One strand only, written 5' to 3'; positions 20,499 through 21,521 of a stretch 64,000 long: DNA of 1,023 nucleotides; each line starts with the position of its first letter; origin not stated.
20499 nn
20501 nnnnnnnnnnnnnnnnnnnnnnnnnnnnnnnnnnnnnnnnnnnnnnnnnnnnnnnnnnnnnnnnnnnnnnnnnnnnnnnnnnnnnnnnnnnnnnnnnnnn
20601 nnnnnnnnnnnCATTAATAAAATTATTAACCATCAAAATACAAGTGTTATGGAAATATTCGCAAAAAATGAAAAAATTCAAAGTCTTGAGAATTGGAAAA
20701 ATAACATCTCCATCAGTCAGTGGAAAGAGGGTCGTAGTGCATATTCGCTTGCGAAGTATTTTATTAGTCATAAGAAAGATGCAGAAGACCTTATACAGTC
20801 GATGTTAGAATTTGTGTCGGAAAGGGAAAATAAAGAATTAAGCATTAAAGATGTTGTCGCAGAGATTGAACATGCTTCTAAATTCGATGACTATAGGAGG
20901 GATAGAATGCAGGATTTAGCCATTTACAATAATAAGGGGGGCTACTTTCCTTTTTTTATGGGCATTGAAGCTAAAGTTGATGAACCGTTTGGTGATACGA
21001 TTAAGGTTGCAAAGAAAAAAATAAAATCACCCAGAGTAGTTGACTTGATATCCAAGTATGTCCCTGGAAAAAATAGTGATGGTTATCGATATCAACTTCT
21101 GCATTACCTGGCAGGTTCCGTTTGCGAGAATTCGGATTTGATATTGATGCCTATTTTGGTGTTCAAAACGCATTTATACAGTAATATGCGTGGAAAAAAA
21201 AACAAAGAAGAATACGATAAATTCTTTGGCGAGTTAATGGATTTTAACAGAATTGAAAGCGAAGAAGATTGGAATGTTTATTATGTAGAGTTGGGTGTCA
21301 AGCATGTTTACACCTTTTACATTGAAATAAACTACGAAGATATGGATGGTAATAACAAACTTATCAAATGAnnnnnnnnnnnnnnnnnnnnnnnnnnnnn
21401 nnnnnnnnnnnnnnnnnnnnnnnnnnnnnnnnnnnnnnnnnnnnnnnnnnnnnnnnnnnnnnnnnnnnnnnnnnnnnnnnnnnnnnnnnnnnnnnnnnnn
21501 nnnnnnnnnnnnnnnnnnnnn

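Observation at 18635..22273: WYL regulator divergent from an AT-rich operon: a zinc-ribbon/TM mini-protein plus three consecutive PD-(D/E)xK nuclease-like genes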

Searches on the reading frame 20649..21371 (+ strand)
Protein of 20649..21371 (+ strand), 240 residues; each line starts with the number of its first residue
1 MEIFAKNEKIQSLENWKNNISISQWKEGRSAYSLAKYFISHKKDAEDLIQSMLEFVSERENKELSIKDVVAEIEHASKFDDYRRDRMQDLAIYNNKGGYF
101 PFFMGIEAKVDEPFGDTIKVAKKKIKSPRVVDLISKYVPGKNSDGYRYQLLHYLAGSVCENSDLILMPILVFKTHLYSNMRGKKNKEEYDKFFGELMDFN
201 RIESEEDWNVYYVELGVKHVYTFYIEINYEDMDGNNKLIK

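Call 3: search_protein_families(library=pfam, proteins=[window:20649-21371:+], max_evalue=0.1)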
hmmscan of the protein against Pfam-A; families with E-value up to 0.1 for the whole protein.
window:20649-21371:+ (240 aa): 1 family
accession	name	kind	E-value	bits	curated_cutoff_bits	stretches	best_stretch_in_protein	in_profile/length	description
PF22187.2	DUF6946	-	7.9e-18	65.1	27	1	11-165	3-157/214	Domain of unknown function (DUF6946)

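Call 4: search_protein_families(library=padloc, proteins=[window:20649-21371:+], max_evalue=0.1)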
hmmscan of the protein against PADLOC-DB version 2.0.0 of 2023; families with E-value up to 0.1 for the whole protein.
window:20649-21371:+ (240 aa): 0 families

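Call 6: search_protein_families(library=ncbifam, proteins=[window:20649-21371:+], max_evalue=0.1)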
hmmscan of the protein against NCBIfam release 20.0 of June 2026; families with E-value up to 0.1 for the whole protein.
window:20649-21371:+ (240 aa): 1 family
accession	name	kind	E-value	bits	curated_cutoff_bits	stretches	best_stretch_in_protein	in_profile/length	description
NF007693.0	PRK10371.1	equivalog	0.036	13.2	253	1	19-75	170-226/309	transcriptional regulator MelR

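Call 7: search_protein_families(library=phrogs, proteins=[window:20649-21371:+], max_evalue=0.1)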
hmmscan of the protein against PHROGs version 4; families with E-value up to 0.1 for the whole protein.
window:20649-21371:+ (240 aa): 0 families

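Call 13: find_homologous_proteins(query=window:20649-21371:+)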
Query window:20649-21371:+ (240 aa): 268 proteins with E <= 0.001 among 417 candidates; the best 120 are listed.
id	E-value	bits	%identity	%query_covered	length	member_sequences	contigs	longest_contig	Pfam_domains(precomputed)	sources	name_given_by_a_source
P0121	6.2e-117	407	98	78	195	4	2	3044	PF22187.3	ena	-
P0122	1.2e-64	236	54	96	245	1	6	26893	PF22187.3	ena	-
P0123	6.0e-36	142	41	91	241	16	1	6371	PF22187.3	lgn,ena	-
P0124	1.4e-34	138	42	85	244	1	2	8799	PF14281.13,PF22187.3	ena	-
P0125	1.9e-31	127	38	97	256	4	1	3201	PF22187.3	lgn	-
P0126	4.1e-31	126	38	97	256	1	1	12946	PF22187.3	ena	-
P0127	1.7e-30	124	38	96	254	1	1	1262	PF22187.3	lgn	-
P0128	2.0e-30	124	36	96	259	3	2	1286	PF22187.3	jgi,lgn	jgi:hypothetical protein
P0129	4.3e-30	123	42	85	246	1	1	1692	PF22187.3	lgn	-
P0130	1.2e-29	122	37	95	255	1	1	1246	PF22187.3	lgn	-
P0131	1.3e-29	121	37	91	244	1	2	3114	PF22187.3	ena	-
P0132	1.1e-28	118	36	95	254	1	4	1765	PF22187.3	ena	-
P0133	1.4e-28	118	37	95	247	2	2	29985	PF22187.3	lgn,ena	-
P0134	2.4e-28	117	37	96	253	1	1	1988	PF22187.3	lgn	-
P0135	6.3e-28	116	36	97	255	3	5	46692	PF22187.3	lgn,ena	-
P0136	9.3e-28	115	37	80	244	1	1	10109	PF22187.3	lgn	-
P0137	1.3e-27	115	37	96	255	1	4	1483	PF22187.3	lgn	-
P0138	2.9e-27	114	38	93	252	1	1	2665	PF22187.3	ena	-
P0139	3.2e-27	114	39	94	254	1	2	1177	PF22187.3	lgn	-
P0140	4.0e-27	113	41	80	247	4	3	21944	PF22187.3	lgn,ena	-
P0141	4.7e-27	113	37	97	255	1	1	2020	PF22187.3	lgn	-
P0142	5.2e-27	113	38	95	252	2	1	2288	PF22187.3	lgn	-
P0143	5.7e-27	113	37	97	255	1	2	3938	PF22187.3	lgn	-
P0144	6.2e-27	113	37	96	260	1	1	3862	PF22187.3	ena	-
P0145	6.4e-27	113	39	90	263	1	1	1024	PF22187.3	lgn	-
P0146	6.8e-27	112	36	96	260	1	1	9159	PF22187.3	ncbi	-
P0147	7.5e-27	112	35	94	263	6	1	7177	PF22187.3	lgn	-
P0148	1.1e-26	112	35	94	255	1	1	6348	PF22187.3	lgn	-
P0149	1.1e-26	112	37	95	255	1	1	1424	PF22187.3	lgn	-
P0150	1.1e-26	112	37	96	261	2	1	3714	PF22187.3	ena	-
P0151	1.6e-26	111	37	94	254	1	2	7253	PF22187.3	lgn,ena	-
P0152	1.7e-26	111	38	95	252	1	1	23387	PF22187.3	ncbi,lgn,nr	ncbi:MAG: hypothetical protein U0L37_08965 [Bacteroidales bacterium]|nr:hypothetical protein [Bacter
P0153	1.7e-26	111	37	96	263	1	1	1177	PF22187.3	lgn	-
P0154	2.0e-26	111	39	96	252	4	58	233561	PF22187.3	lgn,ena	-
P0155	2.2e-26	111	38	94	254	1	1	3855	PF22187.3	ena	-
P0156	3.6e-26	110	38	92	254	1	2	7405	PF22187.3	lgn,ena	-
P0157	4.5e-26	110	38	82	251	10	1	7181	PF22187.3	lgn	-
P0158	4.6e-26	110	35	93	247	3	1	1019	PF22187.3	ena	-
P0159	5.0e-26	110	37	96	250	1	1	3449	PF22187.3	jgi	jgi:hypothetical protein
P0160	5.2e-26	110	36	93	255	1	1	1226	PF22187.3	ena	-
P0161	5.2e-26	110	37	96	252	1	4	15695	PF22187.3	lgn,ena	-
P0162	6.6e-26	109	37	96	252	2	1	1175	PF22187.3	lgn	-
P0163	7.2e-26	109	38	95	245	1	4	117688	PF22187.3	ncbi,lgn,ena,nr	ncbi:MAG: hypothetical protein IJX41_02375 [Bacteroidaceae bacterium]|nr:hypothetical protein [Bacte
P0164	7.6e-26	109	38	95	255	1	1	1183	PF22187.3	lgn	-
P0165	7.6e-26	109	36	95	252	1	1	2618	PF22187.3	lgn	-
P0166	7.7e-26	109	37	96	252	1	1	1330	PF22187.3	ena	-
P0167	8.2e-26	109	38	94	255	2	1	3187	PF22187.3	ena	-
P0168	9.8e-26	109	36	94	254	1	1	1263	PF22187.3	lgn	-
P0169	1.1e-25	109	38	96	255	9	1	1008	PF22187.3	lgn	-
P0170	1.2e-25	108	37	96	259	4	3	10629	PF22187.3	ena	-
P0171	1.3e-25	108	36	96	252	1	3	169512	PF22187.3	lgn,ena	-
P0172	1.4e-25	108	37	86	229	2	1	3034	PF22187.3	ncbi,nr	ncbi:MAG: hypothetical protein U0K83_05555, partial [Bacteroidales bacterium]|nr:hypothetical protei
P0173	1.6e-25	108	36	94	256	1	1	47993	PF22187.3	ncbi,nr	ncbi:MAG: hypothetical protein U0L53_08115 [Bacteroidales bacterium]|nr:hypothetical protein [Bacter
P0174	1.7e-25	108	38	85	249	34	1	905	PF22187.3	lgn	-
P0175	1.8e-25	108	36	87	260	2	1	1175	PF22187.3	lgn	-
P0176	1.8e-25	108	37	96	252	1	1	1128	PF22187.3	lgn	-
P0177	1.9e-25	108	36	95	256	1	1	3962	PF22187.3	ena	-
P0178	2.2e-25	108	37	94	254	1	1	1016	PF22187.3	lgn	-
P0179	2.4e-25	107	36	93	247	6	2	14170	PF22187.3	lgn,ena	-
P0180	2.6e-25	107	40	80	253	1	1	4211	PF22187.3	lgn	-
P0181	2.7e-25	107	38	95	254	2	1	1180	PF22187.3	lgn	-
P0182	2.8e-25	107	37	95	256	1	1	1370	PF22187.3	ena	-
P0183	3.5e-25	107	38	90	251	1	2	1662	PF22187.3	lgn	-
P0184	3.5e-25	107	36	96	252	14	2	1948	PF22187.3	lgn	-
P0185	3.6e-25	107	35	95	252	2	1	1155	PF22187.3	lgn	-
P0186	4.2e-25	107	36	96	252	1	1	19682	PF22187.3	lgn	-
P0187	4.3e-25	107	35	93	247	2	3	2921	PF22187.3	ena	-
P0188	4.5e-25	107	35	94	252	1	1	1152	PF22187.3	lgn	-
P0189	5.0e-25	106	35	95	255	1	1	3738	PF22187.3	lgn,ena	-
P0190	5.2e-25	106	35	97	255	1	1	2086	PF22187.3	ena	-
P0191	5.2e-25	106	37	92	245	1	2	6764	PF22187.3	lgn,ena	-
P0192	6.6e-25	106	38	94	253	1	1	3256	PF22187.3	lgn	-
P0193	7.7e-25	106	35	95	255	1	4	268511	PF22187.3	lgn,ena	-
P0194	9.1e-25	106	35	93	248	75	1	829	PF22187.3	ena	-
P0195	9.3e-25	105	36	94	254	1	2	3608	PF22187.3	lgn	-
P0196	9.4e-25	105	37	96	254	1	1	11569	PF22187.3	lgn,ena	-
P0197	9.6e-25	105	37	94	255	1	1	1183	PF22187.3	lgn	-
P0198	9.6e-25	105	37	85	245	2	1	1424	PF22187.3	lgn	-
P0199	9.6e-25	105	35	95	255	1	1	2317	PF22187.3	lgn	-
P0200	9.8e-25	105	37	93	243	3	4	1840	PF22187.3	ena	-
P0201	1.0e-24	105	37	95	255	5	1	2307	PF22187.3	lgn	-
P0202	1.1e-24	105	36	91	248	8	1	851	PF22187.3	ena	-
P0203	1.2e-24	105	35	93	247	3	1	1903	PF22187.3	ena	-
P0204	1.3e-24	105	35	95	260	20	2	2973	PF22187.3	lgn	-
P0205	1.5e-24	105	35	96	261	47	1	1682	PF22187.3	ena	-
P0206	1.8e-24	105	32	93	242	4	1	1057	PF22187.3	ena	-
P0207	2.0e-24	104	38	79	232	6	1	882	PF22187.3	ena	-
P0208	2.0e-24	104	38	87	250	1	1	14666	PF22187.3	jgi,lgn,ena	-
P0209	2.3e-24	104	38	95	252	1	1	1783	PF22187.3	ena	-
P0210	2.3e-24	104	36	94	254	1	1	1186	PF22187.3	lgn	-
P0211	2.5e-24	104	36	91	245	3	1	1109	PF22187.3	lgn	-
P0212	2.6e-24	104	38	85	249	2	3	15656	PF22187.3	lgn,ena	-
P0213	2.6e-24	104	37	96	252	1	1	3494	PF22187.3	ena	-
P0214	3.1e-24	104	35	97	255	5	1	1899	PF22187.3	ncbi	-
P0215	3.2e-24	104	36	93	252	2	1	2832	PF22187.3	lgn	-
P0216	3.2e-24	104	36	96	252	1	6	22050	PF22187.3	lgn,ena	-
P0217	3.4e-24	104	35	96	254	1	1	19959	PF22187.3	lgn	-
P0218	3.4e-24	104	35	93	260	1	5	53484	PF22187.3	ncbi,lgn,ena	-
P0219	3.4e-24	104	35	95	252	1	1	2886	PF22187.3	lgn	-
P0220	3.8e-24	103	36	95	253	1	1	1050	PF22187.3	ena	-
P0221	3.9e-24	103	36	97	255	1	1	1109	PF22187.3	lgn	-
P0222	4.5e-24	103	35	95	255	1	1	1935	PF22187.3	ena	-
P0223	4.6e-24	103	39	80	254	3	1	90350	PF22187.3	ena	-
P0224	5.5e-24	103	36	96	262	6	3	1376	PF22187.3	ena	-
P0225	5.7e-24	103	37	94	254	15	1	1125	PF22187.3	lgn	-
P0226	6.0e-24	103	36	95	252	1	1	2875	PF22187.3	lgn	-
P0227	6.2e-24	103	37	85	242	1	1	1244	PF22187.3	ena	-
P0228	6.8e-24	103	35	96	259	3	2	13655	PF22187.3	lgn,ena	-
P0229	6.9e-24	103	38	95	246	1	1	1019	PF22187.3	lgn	-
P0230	7.2e-24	103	38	85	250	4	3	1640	PF22187.3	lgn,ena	-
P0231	7.4e-24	103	35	95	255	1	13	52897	PF22187.3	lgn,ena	-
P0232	8.2e-24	102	37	96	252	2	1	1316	PF22187.3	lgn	-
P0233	8.5e-24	102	37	96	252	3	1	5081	PF22187.3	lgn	-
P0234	9.3e-24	102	35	94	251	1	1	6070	PF22187.3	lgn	-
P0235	1.0e-23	102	36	95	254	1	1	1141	PF22187.3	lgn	-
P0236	1.0e-23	102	35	95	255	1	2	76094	PF22187.3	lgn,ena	-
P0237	1.1e-23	102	37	95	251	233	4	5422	PF22187.3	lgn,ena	-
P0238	1.1e-23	102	35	96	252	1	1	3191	PF22187.3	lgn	-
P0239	1.2e-23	102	37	91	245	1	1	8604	PF22187.3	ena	-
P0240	1.3e-23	102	36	96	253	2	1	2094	PF22187.3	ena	-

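Call 19: find_encoding_contigs(protein=P0122, flank=6000, max_places=3)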
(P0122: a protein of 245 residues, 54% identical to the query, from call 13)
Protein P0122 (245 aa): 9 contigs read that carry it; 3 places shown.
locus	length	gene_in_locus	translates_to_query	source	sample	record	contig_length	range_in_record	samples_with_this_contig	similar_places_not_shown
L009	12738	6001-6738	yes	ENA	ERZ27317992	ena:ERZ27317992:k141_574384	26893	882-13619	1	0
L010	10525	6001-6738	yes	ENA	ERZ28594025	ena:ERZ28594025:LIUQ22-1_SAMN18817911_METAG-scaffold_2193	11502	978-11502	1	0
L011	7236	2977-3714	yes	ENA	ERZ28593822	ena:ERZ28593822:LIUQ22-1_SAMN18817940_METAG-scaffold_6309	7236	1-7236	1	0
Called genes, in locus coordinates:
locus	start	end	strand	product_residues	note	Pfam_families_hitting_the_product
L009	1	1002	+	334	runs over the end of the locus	PF13310:Virulence_RhuM, PF02661:Fic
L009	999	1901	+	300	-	PF13280:WYL, PF25583:WCX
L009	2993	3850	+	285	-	PF22558:REase-ARP, PF20796:PDDEXK_13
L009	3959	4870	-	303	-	PF13280:WYL, PF25583:WCX (weak)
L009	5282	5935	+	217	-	-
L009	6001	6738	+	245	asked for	PF22187:DUF6946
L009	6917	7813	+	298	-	PF22558:REase-ARP, PF20796:PDDEXK_13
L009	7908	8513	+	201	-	PF00149:Metallophos, PF12850:Metallophos_2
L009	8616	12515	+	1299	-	PF02811:PHP, PF07733:DNA_pol3_alpha, PF17657:DNA_pol3_finger, PF14579:HHH_6, PF01336:tRNA_anti-codon (weak)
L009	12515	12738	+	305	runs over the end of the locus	PF08885:GSCFA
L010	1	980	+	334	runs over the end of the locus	PF13310:Virulence_RhuM, PF02661:Fic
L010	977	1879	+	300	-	PF13280:WYL, PF25583:WCX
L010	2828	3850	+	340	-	PF22558:REase-ARP, PF20796:PDDEXK_13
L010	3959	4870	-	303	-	PF13280:WYL, PF25583:WCX (weak)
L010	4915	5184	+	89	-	PF18716:VATC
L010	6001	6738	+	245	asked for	PF22187:DUF6946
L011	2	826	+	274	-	?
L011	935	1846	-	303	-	PF13280:WYL, PF25583:WCX (weak)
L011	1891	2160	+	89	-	PF18716:VATC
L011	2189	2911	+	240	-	-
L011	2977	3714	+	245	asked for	PF22187:DUF6946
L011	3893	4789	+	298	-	PF22558:REase-ARP, PF20796:PDDEXK_13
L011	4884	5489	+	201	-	PF00149:Metallophos, PF12850:Metallophos_2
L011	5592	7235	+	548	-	?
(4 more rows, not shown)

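Call 20: find_encoding_contigs(protein=P0154, flank=6000, max_places=3)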
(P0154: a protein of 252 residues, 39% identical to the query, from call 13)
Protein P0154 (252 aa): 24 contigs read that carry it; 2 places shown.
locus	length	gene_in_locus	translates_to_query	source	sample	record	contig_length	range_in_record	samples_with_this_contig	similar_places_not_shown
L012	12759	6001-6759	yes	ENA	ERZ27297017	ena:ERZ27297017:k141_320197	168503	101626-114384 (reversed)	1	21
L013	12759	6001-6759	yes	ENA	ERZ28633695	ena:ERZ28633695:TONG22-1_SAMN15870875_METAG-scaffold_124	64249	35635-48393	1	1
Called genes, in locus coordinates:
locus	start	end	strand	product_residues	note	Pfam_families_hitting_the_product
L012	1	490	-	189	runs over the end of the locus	PF03190:Thioredox_DsbH, PF13899:Thioredoxin_7 (weak), PF13098:Thioredoxin_2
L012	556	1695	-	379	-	PF08486:SpoIID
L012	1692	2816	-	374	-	PF02684:LpxB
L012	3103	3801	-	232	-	PF01975:SurE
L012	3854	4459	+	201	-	PF04138:GtrA_DPMS_TM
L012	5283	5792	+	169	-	-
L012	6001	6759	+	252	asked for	PF22187:DUF6946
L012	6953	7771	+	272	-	PF13505:OMP_b-brl (weak)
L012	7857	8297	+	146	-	PF01242:PTPS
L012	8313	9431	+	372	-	PF01594:AI-2E_transport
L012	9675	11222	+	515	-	PF01039:Carboxyl_trans, PF03255:ACCA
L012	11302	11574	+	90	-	PF05896:NQRA_N (weak), PF03793:PASTA (faint), PF25984:BSH_YknX (faint), PF00364:Biotin_lipoyl, PF25917:BSH_RND, PF25973:BSH_CzcB (faint), PF25919:BSH_CusB (weak), PF07831:PYNP_C (faint)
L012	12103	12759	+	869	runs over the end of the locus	PF07676:PD40 (faint), PF13620:CarboxypepD_reg, PF00691:OmpA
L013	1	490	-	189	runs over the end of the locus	PF03190:Thioredox_DsbH, PF13899:Thioredoxin_7 (weak), PF13098:Thioredoxin_2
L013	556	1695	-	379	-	PF08486:SpoIID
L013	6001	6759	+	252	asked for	PF22187:DUF6946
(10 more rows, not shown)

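Call 42: predict_structure(alignment_id=A2)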
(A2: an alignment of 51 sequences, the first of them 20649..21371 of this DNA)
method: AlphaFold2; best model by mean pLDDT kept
length: 240 residues; sequences in the alignment: 51
mean_pLDDT: 91.4   pTM: 0.90
mean pLDDT of the five models: 91.4, 91.3, 90.9, 91.0, 90.6
residues with pLDDT >= 90: 195; 70-90: 30; 50-70: 9; < 50: 6
segments of 3 or more residues with pLDDT < 50: 235-240
pLDDT, mean of each block of 10 residues (from residue 1): 93 94 86 96 96 96 92 93 89 81 97 96 86 93 96 96 97 96 98 97 90 97 92 47
secondary structure, 60 per line:
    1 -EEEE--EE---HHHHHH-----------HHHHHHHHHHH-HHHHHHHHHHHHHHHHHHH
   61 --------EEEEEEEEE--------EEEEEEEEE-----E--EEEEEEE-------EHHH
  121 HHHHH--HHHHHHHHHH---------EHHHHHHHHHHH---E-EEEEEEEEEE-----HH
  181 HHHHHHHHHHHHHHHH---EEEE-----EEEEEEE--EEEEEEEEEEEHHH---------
elements in order: E2-5 H13-18 H30-40 H42-60 E69-77 E86-94 E103-109 H118-125 H128-137 H148-158 E164-173 H179-196 E200-203 E209-215 E218-228

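Call 45: fold_search(model_id=the predicted structure, library=pdb)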
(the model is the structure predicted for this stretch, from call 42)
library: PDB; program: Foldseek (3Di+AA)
matches with E <= 10: 421; with E <= 0.001: 0
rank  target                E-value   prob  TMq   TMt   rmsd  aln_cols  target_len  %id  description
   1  7qps_B                9.4e-02  0.20  0.18  0.15  12.2       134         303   10  Structure of Mn-free SpoT (released 2023-01-18)
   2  7qpr_D                1.0e-01  0.21  0.17  0.07  11.9       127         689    7  Structure of full length SpoT (released 2023-01-18)
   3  7qpr_A                1.5e-01  0.18  0.17  0.07  11.9       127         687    7  Structure of full length SpoT (released 2023-01-18)
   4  7qpr_B                1.7e-01  0.16  0.17  0.07  11.9       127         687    7  Structure of full length SpoT (released 2023-01-18)
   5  3odh_A                2.3e-01  0.23  0.26  0.31   7.7       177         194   15  Structure of OkrAI/DNA complex (released 2010-10-06)
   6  8zue_A                2.4e-01  0.10  0.21  0.12  13.3       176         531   11  cryo-electron microscopy (cryo-EM) structure of the Hachiman defense system from Escherichia coli (released 2025-03-26)
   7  7qps_A                2.6e-01  0.13  0.17  0.14  12.4       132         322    9  Structure of Mn-free SpoT (released 2023-01-18)
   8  7qpr_C                2.9e-01  0.13  0.17  0.07  11.9       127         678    7  Structure of full length SpoT (released 2023-01-18)
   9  9gtz_B                3.1e-01  0.30  0.20  0.17   5.6        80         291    9  Xenopus tropicalis Interleukin Enhancer-Binding Factor 3 (ILF3) and Interleukin Enhancer-Binding Factor 2 (ILF2) heter (released 2026-04-08)
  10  3ijm_A                3.1e-01  0.10  0.14  0.20  10.6       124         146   10  The structure of a restriction endonuclease-like fold superfamily protein from Spirosoma linguale. (released 2009-09-22)
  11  1kk3                  4.3e-01  0.08  0.19  0.12  13.3       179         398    9  Structure of the wild-type large gamma subunit of initiation factor eIF2 from Pyrococcus abyssi complexed with GDP-Mg2+ (released 2002-04-10)
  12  3ghj                  5.1e-01  0.13  0.14  0.23   8.0        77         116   17  Crystal structure from the mobile metagenome of Halifax Harbour Sewage Outfall: Integron Cassette Protein HFX_CASS4 (released 2009-03-24)
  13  1kjz                  6.6e-01  0.13  0.17  0.11  10.2       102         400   12  Structure of the large gamma subunit of initiation factor eIF2 from Pyrococcus abyssi-G235D mutant (released 2002-04-10)
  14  1kk2                  7.5e-01  0.07  0.19  0.13  13.1       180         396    9  Structure of the large gamma subunit of initiation factor eIF2 from Pyrococcus abyssi-G235D mutant complexed with GDP-Mg (released 2002-04-10)
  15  5umq_A                8.5e-01  0.23  0.16  0.28   4.0        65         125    9  Crystal structure of TnmS1, an antibiotic binding protein from Streptomyces sp. CB03234 (released 2018-07-04)
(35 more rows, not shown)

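Call 49: search_solved_structures(query=A2, max_evalue=10)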
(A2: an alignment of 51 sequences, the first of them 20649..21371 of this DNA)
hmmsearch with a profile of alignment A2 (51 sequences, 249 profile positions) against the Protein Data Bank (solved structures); distinct sequences matched with E-value up to 10: 0.

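Call 62: search_protein_families(library=pfam, alignment_id=A2, max_evalue=0.1)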
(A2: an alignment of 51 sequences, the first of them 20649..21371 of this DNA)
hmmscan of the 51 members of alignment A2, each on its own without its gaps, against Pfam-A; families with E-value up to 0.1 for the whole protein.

A. member 1, window:20649-21371:+ (240 aa): 1 family
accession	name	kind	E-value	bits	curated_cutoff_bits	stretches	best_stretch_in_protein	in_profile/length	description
PF22187.2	DUF6946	-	7.9e-18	65.1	27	1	11-165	3-157/214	Domain of unknown function (DUF6946)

B. families by the number of members that match (of 51 scanned): 19 families
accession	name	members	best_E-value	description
PF22187.2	DUF6946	51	3e-29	Domain of unknown function (DUF6946)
PF14281.12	PDDEXK_4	9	2.1e-06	PD-(D/E)XK nuclease superfamily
PF14620.12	YPEB_PepSY1-2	2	0.017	YpeB sporulation, PepSY1 and PepSY2 domains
PF20257.3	SAM_HAT_C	2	0.033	SAM hydroxide adenosyltransferase C-terminal domain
PF11647.13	MLD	2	0.086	Membrane Localization Domain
PF14265.11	DUF4355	1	0.019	Capsid assembly scaffolding protein Gp46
PF08878.16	HamA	1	0.021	HamA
PF05536.17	Neurochondrin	1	0.034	Neurochondrin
PF11646.13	DUF3258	1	0.035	Protein of unknown function DUF3258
PF13001.13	ECM29_N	1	0.036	Proteasome component ECM29, N-terminal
PF10228.14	HPF1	1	0.041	Histone PARylation factor 1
PF22222.1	Cpf1_PI-like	1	0.047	CRISPR-associated endonuclease Cpf1 PI domain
PF10597.14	U5_2-snRNA_bdg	1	0.053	U5-snRNA binding site 2 of PrP8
PF14493.12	HTH_40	1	0.064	Helix-turn-helix domain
PF18802.6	CxC1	1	0.078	CxC1 like cysteine cluster associated with KDZ transposases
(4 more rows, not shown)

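Call 64: find_encoding_contigs(protein=P0163, flank=5000, max_places=2)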
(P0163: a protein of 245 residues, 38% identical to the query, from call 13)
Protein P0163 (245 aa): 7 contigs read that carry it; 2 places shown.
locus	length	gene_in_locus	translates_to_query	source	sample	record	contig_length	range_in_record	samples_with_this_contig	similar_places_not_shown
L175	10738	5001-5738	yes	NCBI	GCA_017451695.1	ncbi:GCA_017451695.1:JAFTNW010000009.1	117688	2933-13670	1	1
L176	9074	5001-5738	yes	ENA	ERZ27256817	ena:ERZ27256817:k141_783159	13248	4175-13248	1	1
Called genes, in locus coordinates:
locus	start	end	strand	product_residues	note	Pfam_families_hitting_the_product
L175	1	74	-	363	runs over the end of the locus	PF21168:FkbO_Hyg5-like_N, PF01042:Ribonuc_L-PSP (faint)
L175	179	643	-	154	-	PF07973:tRNA_SAD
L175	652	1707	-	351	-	PF22558:REase-ARP, PF20796:PDDEXK_13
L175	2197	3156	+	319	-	PF01757:Acyl_transf_3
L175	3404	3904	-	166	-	-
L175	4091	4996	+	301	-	PF13280:WYL, PF25583:WCX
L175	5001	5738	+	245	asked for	PF22187:DUF6946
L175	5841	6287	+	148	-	PF04542:Sigma70_r2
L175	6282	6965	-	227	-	PF04294:VanW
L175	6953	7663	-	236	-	PF01209:Ubie_methyltran (weak), PF03141:Methyltransf_29 (faint), PF05148:Methyltransf_8 (weak), PF13489:Methyltransf_23 (weak), PF13847:Methyltransf_31, PF08241:Methyltransf_11, PF08242:Methyltransf_12, PF13649:Methyltransf_25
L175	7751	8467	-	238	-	PF04794:YdjC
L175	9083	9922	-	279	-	PF00288:GHMP_kinases_N, PF08544:GHMP_kinases_C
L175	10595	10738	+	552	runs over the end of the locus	PF13905:Thioredoxin_8 (faint)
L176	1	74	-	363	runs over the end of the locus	PF21168:FkbO_Hyg5-like_N, PF01042:Ribonuc_L-PSP (faint)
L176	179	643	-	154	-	PF07973:tRNA_SAD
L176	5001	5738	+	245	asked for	PF22187:DUF6946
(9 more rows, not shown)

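Call 65: find_encoding_contigs(protein=P0124, flank=5000, max_places=2)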
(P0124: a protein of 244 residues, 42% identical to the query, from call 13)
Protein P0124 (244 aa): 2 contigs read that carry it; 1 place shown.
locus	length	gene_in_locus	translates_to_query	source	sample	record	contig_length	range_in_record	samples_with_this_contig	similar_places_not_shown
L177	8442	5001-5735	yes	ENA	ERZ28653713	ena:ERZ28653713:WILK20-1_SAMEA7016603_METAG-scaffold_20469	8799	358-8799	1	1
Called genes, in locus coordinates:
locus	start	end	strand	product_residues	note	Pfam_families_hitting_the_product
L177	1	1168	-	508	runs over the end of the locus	?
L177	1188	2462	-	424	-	PF17116:T9SS_plug_1st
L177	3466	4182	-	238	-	PF13280:WYL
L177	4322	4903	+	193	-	-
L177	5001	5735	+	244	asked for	PF22187:DUF6946, PF14281:PDDEXK_4 (weak)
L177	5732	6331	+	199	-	PF00149:Metallophos, PF12850:Metallophos_2 (weak)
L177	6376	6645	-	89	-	PF01381:HTH_3 (faint), PF13443:HTH_26 (weak)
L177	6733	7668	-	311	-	PF07804:HipA_C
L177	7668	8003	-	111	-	PF13657:Couple_hipA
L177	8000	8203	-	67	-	PF13560:HTH_31 (weak), PF12844:HTH_19 (weak), PF01381:HTH_3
